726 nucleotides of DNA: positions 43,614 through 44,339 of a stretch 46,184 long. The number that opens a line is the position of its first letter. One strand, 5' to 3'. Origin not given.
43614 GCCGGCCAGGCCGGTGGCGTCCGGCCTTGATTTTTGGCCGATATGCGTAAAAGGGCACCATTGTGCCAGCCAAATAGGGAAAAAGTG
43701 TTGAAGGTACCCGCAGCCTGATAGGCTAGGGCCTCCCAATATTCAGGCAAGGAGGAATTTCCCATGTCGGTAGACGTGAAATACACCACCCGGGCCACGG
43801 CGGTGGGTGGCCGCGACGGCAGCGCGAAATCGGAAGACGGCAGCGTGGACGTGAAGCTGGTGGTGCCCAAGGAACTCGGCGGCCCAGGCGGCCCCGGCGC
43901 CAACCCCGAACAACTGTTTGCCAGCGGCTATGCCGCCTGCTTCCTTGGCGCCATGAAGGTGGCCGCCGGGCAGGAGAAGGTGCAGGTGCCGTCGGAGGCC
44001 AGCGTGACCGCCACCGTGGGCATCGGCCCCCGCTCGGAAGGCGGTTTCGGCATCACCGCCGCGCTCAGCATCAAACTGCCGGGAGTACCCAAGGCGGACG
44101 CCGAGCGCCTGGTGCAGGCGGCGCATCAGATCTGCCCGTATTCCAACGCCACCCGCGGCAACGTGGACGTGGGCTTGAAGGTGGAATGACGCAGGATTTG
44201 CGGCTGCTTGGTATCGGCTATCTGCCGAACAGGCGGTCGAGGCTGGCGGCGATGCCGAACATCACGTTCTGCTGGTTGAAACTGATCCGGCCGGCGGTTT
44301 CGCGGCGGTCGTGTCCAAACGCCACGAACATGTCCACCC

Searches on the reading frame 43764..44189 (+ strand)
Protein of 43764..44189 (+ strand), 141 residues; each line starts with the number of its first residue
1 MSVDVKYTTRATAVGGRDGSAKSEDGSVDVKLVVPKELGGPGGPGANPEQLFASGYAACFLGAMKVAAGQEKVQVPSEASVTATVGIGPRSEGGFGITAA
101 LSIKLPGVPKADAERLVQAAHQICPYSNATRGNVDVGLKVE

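Call 18: search_protein_families(library=pfam, proteins=[window:43764-44189:+], max_evalue=0.0001)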
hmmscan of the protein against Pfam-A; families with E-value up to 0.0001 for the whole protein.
window:43764-44189:+ (141 aa): 1 family
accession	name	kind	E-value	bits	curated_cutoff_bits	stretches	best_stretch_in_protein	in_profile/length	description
PF02566.24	OsmC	-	4.3e-16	59.6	27.5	1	43-138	3-99/100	OsmC-like protein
